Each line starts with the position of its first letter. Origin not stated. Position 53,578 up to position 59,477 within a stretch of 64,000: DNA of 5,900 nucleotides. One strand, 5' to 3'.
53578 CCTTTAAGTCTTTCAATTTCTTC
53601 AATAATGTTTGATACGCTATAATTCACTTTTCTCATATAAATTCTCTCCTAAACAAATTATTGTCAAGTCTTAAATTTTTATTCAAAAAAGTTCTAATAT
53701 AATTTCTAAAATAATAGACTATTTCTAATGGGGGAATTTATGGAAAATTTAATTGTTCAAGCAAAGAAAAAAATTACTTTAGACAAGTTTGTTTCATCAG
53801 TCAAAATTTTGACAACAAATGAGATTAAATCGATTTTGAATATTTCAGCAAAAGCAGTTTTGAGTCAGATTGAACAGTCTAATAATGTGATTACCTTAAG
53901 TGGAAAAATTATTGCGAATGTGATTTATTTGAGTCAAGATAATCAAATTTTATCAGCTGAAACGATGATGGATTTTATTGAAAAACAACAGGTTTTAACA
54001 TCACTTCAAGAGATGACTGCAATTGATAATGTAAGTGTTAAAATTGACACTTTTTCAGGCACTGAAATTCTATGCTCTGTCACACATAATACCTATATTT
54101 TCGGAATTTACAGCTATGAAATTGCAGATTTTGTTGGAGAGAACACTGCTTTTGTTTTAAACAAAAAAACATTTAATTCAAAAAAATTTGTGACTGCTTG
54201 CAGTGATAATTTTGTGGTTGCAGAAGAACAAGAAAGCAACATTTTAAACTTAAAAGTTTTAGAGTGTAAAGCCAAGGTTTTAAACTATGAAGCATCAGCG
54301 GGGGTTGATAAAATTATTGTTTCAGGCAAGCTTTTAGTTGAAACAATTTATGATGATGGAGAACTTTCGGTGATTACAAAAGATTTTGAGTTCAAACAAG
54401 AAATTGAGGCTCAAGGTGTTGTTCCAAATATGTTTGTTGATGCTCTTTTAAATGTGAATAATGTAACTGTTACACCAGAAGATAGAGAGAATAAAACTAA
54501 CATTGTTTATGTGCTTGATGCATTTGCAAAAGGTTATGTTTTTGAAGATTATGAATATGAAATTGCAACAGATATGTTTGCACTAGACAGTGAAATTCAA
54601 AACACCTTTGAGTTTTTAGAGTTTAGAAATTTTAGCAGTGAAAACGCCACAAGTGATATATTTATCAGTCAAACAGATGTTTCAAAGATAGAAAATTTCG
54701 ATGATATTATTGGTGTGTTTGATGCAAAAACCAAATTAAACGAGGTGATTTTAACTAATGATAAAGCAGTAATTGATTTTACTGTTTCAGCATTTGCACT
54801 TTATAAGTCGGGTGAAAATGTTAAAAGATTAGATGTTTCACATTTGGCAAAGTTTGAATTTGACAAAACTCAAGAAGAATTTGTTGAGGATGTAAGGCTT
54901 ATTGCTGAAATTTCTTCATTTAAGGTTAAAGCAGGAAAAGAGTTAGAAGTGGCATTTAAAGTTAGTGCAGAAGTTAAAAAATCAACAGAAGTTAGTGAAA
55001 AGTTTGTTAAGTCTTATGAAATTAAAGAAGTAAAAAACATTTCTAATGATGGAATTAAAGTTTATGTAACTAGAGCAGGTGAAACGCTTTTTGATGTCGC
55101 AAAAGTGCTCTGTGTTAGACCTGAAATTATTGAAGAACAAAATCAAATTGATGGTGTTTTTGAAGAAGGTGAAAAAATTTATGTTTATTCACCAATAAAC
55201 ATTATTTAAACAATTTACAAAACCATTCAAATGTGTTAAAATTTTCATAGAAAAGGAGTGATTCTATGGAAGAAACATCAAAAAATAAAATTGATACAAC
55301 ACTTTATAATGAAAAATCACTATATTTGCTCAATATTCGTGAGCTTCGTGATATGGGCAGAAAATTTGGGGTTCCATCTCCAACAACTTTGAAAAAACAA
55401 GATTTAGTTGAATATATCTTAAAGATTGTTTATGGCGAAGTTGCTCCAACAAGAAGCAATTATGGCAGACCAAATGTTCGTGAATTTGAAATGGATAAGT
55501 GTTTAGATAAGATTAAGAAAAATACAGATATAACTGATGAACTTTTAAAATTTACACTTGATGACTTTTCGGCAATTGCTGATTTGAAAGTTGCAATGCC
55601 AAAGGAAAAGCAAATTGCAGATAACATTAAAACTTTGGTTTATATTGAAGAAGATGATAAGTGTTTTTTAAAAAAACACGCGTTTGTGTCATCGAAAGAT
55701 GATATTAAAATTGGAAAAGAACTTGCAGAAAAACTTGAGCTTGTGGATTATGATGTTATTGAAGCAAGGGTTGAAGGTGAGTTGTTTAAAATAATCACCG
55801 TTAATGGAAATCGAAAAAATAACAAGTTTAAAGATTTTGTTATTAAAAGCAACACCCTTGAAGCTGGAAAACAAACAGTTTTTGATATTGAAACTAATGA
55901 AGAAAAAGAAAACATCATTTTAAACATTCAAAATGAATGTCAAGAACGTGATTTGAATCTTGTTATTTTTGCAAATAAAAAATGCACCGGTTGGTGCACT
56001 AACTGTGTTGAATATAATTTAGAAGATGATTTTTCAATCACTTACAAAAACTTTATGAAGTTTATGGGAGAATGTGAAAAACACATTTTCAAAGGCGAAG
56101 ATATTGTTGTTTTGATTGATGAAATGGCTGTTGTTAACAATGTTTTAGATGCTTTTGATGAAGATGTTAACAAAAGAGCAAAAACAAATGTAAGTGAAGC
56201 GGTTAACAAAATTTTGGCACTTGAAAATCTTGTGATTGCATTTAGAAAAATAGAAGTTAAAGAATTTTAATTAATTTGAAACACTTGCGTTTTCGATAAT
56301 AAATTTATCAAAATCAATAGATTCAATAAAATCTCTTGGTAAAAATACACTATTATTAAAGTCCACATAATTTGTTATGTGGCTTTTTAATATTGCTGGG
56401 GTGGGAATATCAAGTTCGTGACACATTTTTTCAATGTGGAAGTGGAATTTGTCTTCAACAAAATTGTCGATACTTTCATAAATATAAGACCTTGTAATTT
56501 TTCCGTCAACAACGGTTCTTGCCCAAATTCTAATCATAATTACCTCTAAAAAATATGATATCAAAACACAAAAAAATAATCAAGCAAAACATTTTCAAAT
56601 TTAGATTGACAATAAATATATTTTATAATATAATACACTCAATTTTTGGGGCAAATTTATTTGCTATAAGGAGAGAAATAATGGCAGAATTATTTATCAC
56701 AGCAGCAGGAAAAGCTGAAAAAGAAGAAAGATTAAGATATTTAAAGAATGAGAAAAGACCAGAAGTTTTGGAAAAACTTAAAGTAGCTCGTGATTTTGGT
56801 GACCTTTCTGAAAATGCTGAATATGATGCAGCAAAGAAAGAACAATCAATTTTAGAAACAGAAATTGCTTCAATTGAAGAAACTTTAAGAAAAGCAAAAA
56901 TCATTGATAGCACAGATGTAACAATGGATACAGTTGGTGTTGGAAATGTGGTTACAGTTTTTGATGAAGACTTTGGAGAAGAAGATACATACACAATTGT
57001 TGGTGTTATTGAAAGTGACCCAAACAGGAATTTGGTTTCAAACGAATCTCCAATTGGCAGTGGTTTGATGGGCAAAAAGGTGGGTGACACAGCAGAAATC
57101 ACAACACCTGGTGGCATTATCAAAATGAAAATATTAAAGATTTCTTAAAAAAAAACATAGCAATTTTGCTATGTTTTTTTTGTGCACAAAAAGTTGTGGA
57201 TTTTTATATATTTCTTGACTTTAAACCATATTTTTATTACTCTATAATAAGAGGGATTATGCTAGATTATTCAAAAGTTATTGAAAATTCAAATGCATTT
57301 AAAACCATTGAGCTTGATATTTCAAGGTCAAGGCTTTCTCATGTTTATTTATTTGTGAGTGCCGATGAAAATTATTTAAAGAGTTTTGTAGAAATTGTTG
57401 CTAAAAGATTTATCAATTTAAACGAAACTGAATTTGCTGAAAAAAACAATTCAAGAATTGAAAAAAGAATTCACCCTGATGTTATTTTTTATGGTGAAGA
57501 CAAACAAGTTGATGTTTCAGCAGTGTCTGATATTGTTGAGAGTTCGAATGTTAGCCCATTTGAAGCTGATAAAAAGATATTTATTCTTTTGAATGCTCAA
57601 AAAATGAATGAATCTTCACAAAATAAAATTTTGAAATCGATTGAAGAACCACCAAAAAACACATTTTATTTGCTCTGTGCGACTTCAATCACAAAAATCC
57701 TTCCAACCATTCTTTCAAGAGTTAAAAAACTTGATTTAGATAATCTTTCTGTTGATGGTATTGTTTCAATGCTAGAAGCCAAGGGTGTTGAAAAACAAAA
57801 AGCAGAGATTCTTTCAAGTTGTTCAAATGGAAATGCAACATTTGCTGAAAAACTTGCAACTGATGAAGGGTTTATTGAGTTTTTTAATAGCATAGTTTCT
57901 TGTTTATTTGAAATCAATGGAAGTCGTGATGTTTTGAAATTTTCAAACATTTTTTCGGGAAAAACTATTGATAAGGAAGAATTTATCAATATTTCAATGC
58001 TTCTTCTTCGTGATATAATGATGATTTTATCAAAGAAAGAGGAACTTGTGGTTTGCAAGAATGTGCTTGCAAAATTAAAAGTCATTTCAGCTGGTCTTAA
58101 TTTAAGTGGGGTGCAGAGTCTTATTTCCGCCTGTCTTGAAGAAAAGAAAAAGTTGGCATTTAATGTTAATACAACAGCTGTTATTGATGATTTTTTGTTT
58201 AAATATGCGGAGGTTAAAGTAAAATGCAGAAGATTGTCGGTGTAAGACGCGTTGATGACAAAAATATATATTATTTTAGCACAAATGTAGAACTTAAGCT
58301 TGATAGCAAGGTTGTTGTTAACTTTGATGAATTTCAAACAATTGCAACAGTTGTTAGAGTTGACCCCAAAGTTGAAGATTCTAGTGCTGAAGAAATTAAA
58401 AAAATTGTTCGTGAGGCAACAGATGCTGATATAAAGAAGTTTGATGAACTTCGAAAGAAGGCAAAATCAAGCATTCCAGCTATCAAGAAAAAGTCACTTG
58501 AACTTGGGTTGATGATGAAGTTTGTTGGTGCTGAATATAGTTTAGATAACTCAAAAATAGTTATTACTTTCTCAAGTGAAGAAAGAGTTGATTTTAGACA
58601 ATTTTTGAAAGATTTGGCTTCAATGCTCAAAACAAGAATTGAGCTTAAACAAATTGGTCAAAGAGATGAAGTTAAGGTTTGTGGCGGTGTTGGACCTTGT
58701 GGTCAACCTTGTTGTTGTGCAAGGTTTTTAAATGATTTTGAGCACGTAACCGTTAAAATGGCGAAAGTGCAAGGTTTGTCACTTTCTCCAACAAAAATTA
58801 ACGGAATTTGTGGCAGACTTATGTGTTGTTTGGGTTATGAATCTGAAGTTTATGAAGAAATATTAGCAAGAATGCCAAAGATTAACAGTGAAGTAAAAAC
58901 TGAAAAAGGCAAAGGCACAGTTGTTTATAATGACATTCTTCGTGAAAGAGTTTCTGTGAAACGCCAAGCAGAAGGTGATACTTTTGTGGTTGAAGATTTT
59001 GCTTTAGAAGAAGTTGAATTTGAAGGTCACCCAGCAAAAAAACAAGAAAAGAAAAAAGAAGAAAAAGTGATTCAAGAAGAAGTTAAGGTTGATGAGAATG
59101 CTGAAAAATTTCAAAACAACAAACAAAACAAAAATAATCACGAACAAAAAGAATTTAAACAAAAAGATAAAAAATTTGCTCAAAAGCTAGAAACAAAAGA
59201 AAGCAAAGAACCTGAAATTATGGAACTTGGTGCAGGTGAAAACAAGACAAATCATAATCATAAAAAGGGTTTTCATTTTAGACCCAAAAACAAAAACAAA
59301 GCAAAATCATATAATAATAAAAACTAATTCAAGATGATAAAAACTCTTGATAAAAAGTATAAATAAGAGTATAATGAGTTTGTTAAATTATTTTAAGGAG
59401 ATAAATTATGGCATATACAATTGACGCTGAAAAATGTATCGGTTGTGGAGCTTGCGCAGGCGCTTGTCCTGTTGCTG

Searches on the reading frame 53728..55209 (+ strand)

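Call 3: search_protein_families(library=pfam, proteins=[window:53728-55209:+], max_evalue=0.01)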
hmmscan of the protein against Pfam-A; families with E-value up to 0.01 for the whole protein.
window:53728-55209:+ (493 aa): 1 family
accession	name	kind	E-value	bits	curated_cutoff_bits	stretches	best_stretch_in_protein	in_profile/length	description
PF12673.12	SipL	-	6.8e-17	61.9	23.6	2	176-249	4-76/78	SipL, SPOCS domain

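Call 4: search_protein_families(library=ncbifam, proteins=[window:53728-55209:+], max_evalue=0.01)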
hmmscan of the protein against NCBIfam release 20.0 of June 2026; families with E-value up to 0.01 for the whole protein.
window:53728-55209:+ (493 aa): 0 families

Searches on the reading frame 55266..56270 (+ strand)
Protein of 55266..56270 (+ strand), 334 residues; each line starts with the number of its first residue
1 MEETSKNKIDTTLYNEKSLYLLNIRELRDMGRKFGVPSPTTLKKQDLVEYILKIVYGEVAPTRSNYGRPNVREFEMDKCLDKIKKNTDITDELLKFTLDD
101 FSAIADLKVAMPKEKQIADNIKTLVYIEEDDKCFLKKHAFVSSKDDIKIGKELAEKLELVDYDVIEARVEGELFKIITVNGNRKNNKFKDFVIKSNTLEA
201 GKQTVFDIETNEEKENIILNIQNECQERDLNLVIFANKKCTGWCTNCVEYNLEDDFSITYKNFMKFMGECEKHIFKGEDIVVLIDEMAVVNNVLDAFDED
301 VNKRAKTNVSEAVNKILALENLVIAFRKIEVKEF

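Call 3: search_protein_families(library=pfam, proteins=[window:55266-56270:+], max_evalue=0.01)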
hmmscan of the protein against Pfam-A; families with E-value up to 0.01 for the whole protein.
window:55266-56270:+ (334 aa): 2 families
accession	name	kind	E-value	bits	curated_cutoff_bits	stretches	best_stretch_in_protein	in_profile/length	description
PF07498.18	Rho_N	-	5.8e-07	29.8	24.9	1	22-53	5-36/43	Rho termination factor, N-terminal domain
PF21169.3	Fan1_SAP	-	0.005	17.3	27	0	19-54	5-39/64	Fanconi-associated nuclease 1, SAP subdomain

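Call 4: search_protein_families(library=ncbifam, proteins=[window:55266-56270:+], max_evalue=0.01)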
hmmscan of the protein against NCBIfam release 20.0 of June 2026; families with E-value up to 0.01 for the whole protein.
window:55266-56270:+ (334 aa): 2 families
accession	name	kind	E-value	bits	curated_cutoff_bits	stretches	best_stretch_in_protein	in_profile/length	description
NF006886.1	PRK09376.1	equivalog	7.7e-05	21.6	315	1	18-169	5-101/413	transcription termination factor Rho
TIGR00767.1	rho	equivalog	0.0048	15.8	509.45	0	17-169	4-101/415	transcription termination factor Rho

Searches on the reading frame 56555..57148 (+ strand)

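Call 3: search_protein_families(library=pfam, proteins=[window:56555-57148:+], max_evalue=0.01)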
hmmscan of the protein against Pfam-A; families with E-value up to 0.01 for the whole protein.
window:56555-57148:+ (197 aa): 2 families
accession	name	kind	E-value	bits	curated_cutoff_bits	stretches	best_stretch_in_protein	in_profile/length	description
PF01272.25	GreA_GreB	-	6.7e-26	90.5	26.9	1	125-197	4-76/77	Transcription elongation factor, GreA/GreB, C-term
PF03449.20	GreA_GreB_N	-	5.7e-24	84.5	24.5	1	47-116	2-71/71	Transcription elongation factor, N-terminal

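Call 4: search_protein_families(library=ncbifam, proteins=[window:56555-57148:+], max_evalue=0.01)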
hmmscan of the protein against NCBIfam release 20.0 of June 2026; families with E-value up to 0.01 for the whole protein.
window:56555-57148:+ (197 aa): 14 families
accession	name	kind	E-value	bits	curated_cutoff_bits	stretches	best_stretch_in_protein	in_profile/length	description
NF001263.0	PRK00226.1-4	equivalog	1.3e-53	181.1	145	1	46-197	7-158/160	transcription elongation factor GreA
TIGR01462.1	greA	subfamily_domain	2.2e-51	173.9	139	1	48-197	2-151/151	transcription elongation factor GreA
NF001261.0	PRK00226.1-2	equivalog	4.4e-45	153.4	167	1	44-196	2-154/157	transcription elongation factor GreA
NF001260.0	PRK00226.1-1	equivalog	3.5e-43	147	234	1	48-196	8-156/160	transcription elongation factor GreA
NF001264.0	PRK00226.1-5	equivalog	3.6e-40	137.3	180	1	44-196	2-155/158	transcription elongation factor GreA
NF011309.0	PRK14720.1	equivalog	1.2e-32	113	714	1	47-197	751-901/906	transcription elongation factor GreA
NF002506.1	PRK01885.1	equivalog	9.1e-28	96.9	188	1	47-196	4-152/156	transcription elongation factor GreB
TIGR01461.1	greB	equivalog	9.3e-25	87.2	171.05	1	47-196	4-152/156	transcription elongation factor GreB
NF001262.0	PRK00226.1-3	equivalog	1.5e-24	86.6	161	1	47-193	8-156/165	transcription elongation factor GreA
NF004969.0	PRK06330.1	equivalog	1.7e-21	76.5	697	1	46-182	567-702/718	transcript cleavage factor/unknown domain fusion protein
NF004548.0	PRK05892.1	equivalog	5.7e-13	49.1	126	1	51-196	11-154/158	nucleoside diphosphate kinase regulator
NF004973.0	PRK06342.1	equivalog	7e-12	45.4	159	1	75-183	43-150/160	transcription elongation factor GreA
NF004396.0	PRK05753.1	equivalog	6.6e-09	35.7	109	1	100-196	28-125/137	nucleoside diphosphate kinase regulator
NF004735.0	PRK06074.2-2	equivalog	0.0025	17.7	176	1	53-164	22-134/158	NADH-quinone oxidoreductase subunit C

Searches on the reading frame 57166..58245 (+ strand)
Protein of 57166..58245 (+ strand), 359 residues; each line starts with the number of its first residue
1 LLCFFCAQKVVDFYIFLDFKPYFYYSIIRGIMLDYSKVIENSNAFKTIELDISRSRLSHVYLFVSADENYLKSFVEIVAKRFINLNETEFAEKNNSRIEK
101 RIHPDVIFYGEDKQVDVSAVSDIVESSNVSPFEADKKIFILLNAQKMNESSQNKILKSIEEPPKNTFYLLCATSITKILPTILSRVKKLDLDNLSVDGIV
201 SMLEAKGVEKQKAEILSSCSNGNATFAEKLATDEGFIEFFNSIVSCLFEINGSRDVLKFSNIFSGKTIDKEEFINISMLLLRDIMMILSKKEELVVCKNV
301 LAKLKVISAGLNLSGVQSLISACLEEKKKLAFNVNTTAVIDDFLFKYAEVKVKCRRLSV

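Call 3: search_protein_families(library=pfam, proteins=[window:57166-58245:+], max_evalue=0.01)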
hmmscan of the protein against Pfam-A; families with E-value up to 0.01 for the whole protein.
window:57166-58245:+ (359 aa): 1 family
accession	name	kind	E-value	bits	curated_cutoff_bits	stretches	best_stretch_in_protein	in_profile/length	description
PF13177.12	DNA_pol3_delta2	-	6.5e-31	107.9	27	1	42-194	3-160/161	DNA polymerase III, delta subunit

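Call 4: search_protein_families(library=ncbifam, proteins=[window:57166-58245:+], max_evalue=0.01)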
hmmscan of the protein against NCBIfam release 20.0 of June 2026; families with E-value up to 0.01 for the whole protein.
window:57166-58245:+ (359 aa): 59 families (the best 25 are shown)
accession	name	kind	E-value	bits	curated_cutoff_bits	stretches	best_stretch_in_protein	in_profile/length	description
NF005972.1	PRK08058.1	equivalog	1.1e-36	126.7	340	1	45-346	14-325/328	DNA polymerase III subunit delta'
NF004047.0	PRK05564.1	equivalog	1.2e-36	126.3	282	1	34-350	2-313/313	DNA polymerase III subunit delta'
TIGR00678.1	holB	equivalog_domain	4.3e-33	114.5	180.6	1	49-224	5-185/188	DNA polymerase III subunit delta'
NF005926.0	PRK07940.1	equivalog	1.2e-30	107.1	300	1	96-259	75-240/394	DNA polymerase III subunit delta'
TIGR02397.1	dnaX_nterm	equivalog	6.1e-23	81.6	250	1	35-204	13-186/355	DNA polymerase III subunit gamma/tau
NF005638.0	PRK07399.1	subfamily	7.3e-21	74.5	230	2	113-222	105-215/317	DNA polymerase III subunit delta'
NF005515.0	PRK07132.1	equivalog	4.7e-20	72.3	204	1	42-305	4-259/301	DNA polymerase III subunit delta'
NF005677.0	PRK07471.1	equivalog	1.4e-19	70.5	252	1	114-236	120-244/366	DNA polymerase III subunit delta'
NF005171.0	PRK06645.1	equivalog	9.7e-18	63.9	614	1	97-205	92-200/509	DNA polymerase III subunits gamma and tau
NF005581.0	PRK07276.1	equivalog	1.5e-17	64.1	263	1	45-247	11-217/291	DNA polymerase III subunit delta'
NF011514.0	PRK14953.1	equivalog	9.7e-17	61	536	1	35-204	15-188/488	DNA polymerase III subunits gamma and tau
NF005408.0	PRK06964.1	equivalog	1.8e-16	60.4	483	1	112-233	109-227/342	DNA polymerase III subunit delta'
NF006430.0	PRK08699.1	equivalog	1.8e-16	60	481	1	114-352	92-322/325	DNA polymerase III subunit delta'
NF004310.0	PRK05707.1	equivalog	3.1e-16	59.7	280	1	111-351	82-325/328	DNA polymerase III subunit delta'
NF004759.0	PRK06090.1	equivalog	3.8e-16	59.4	457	1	101-266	71-238/319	DNA polymerase III subunit delta'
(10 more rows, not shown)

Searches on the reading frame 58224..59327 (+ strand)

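Call 3: search_protein_families(library=pfam, proteins=[window:58224-59327:+], max_evalue=0.01)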
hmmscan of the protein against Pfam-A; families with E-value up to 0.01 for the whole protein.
window:58224-59327:+ (367 aa): 1 family
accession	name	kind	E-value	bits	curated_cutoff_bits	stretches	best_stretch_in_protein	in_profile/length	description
PF04468.17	PSP1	-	2.9e-26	92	27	1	59-144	1-86/86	PSP1 C-terminal conserved region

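Call 4: search_protein_families(library=ncbifam, proteins=[window:58224-59327:+], max_evalue=0.01)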
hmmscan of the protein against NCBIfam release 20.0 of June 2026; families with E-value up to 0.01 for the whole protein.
window:58224-59327:+ (367 aa): 1 family
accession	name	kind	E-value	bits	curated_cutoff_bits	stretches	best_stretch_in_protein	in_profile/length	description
NF041131.1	RicT_YaaT_fam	subfamily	5.6e-77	258.1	70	1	29-238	2-212/213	regulatory iron-sulfur-containing complex subunit RicT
